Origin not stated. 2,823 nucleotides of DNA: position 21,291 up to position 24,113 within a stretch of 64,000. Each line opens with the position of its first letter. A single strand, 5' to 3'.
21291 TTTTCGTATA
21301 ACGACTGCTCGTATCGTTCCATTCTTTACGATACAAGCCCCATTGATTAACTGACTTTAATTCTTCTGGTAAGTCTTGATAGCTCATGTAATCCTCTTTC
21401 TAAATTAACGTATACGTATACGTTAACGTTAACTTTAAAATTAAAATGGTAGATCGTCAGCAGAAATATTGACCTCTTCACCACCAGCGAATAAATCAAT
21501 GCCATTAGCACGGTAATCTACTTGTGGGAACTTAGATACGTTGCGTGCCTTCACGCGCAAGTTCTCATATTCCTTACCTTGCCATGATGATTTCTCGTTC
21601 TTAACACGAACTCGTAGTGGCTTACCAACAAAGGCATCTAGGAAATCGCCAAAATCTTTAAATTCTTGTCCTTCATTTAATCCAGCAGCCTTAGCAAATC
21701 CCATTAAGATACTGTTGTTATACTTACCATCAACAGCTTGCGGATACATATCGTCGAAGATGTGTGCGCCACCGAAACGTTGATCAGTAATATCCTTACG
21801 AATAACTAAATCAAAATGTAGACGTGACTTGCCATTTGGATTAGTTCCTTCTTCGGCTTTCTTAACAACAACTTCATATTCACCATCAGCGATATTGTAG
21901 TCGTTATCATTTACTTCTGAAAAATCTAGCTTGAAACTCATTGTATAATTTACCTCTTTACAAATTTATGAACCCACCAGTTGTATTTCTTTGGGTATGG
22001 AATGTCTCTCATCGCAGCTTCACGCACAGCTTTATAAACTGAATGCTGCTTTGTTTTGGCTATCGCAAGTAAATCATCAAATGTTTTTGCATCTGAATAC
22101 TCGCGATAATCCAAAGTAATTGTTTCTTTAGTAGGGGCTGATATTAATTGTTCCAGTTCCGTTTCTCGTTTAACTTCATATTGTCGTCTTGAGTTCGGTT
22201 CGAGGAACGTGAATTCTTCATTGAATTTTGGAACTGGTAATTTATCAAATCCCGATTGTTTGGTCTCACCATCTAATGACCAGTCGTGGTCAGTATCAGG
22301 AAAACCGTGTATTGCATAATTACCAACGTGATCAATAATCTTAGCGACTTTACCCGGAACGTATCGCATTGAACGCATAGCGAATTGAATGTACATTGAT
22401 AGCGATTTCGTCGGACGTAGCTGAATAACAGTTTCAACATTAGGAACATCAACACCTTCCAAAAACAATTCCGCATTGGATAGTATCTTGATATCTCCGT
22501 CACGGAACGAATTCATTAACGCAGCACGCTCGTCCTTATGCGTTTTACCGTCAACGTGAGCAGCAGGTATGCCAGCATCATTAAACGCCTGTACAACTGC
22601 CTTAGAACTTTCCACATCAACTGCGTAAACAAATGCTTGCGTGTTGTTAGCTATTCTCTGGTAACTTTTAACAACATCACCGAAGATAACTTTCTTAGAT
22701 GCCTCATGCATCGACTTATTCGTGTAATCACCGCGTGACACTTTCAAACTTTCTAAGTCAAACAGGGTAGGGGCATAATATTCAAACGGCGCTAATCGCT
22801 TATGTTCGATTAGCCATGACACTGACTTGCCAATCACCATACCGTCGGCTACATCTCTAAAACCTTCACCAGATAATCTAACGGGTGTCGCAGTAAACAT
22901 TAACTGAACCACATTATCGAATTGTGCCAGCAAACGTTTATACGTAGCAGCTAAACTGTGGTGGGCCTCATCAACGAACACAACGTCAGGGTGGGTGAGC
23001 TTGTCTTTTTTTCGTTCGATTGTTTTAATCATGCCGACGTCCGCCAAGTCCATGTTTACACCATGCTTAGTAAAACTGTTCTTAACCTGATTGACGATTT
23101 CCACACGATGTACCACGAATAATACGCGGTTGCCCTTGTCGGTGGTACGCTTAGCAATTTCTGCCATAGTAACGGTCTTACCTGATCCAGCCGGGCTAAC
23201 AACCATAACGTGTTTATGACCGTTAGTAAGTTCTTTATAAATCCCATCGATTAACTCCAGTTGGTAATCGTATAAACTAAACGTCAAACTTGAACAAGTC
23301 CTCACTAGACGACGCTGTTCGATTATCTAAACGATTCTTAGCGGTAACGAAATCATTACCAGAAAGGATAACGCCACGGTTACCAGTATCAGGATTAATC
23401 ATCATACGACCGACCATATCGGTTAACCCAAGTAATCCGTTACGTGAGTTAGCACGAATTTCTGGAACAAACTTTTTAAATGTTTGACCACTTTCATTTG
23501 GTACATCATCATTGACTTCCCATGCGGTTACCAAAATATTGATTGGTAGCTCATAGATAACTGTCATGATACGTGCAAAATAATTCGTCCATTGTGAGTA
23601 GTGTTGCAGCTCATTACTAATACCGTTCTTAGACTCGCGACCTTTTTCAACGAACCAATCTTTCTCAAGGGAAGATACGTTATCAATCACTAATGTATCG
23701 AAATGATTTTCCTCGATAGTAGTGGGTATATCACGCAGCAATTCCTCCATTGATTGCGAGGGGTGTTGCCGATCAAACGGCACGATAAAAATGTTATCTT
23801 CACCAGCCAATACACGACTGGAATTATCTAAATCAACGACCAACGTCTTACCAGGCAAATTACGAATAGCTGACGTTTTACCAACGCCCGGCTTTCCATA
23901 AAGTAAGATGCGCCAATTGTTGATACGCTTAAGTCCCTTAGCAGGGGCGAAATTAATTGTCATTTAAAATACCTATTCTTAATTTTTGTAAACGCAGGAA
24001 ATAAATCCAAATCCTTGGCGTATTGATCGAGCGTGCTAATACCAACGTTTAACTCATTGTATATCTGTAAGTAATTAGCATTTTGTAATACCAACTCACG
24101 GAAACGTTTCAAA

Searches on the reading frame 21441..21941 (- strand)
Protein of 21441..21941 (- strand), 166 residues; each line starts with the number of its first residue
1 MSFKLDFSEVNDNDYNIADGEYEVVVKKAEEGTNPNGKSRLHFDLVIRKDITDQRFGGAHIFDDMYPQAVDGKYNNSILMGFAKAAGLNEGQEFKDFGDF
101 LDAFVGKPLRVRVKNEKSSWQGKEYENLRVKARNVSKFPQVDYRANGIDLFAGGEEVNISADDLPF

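Call 47: search_protein_families(library=phrogs, proteins=[window:21441-21941:-])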
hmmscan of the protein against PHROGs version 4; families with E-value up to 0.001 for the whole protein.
window:21441-21941:- (166 aa): 1 family
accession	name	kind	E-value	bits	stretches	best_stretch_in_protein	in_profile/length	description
phrog_378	-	DNA, RNA and nucleotide metabolism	2.5e-40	139.4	1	1-166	3-163/163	single strand DNA binding protein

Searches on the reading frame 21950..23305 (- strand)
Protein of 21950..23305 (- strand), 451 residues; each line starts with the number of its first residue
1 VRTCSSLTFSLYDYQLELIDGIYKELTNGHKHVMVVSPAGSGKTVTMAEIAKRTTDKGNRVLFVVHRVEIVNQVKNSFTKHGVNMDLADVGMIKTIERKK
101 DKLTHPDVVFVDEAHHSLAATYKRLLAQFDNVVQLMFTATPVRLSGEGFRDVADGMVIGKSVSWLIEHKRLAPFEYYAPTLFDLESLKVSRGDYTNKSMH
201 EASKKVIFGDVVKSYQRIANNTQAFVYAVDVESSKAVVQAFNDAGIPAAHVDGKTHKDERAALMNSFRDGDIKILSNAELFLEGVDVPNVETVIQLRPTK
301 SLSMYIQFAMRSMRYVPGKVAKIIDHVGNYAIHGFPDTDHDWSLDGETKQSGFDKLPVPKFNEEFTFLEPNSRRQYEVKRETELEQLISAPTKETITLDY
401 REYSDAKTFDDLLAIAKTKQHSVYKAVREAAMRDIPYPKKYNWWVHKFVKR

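Call 47: search_protein_families(library=phrogs, proteins=[window:21950-23305:-])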
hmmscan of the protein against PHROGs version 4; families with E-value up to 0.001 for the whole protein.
window:21950-23305:- (451 aa): 12 families
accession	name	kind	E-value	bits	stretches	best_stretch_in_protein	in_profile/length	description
phrog_16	-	DNA, RNA and nucleotide metabolism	9.5e-90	303.1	1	7-365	269-633/986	DNA helicase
phrog_16694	-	unknown function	1.6e-13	50.6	2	9-96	273-364/1010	-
phrog_9690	-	DNA, RNA and nucleotide metabolism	6e-08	33.1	1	220-325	158-267/306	DNA helicase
phrog_16259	-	DNA, RNA and nucleotide metabolism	1.4e-07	32.1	1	9-102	116-204/330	DNA helicase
phrog_3830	-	unknown function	8.6e-07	28.5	0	38-85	298-348/1032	-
phrog_325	-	DNA, RNA and nucleotide metabolism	2.3e-06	27.2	1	5-64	465-525/986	Dda-like helicase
phrog_2488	-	DNA, RNA and nucleotide metabolism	8.2e-06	25.8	1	12-65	20-78/579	DNA helicase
phrog_6819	-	DNA, RNA and nucleotide metabolism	1.3e-05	24.8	0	26-81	32-84/645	Holliday junction branch migration helicase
phrog_34481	-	unknown function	2.1e-05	25.4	1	12-86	32-106/132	-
phrog_1967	-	DNA, RNA and nucleotide metabolism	0.00019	21.1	1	10-65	152-203/776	DNA helicase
phrog_7035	-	unknown function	0.00028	20.4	0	31-65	212-246/969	-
phrog_50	-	DNA, RNA and nucleotide metabolism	0.00033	20.8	1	23-113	364-441/570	DnaC-like helicase loader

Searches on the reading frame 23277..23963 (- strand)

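Call 47: search_protein_families(library=phrogs, proteins=[window:23277-23963:-])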
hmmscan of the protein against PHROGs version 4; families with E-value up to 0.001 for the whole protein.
window:23277-23963:- (228 aa): 3 families
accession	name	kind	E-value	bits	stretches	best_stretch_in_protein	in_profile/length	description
phrog_124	-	DNA, RNA and nucleotide metabolism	8.2e-56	191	1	8-218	34-240/382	Sak4-like ssDNA annealing protein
phrog_2872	-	DNA, RNA and nucleotide metabolism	2.4e-05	25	1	19-145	5-126/219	Sak4-like ssDNA annealing protein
phrog_1366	-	unknown function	0.00012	22.7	1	2-150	2-156/307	-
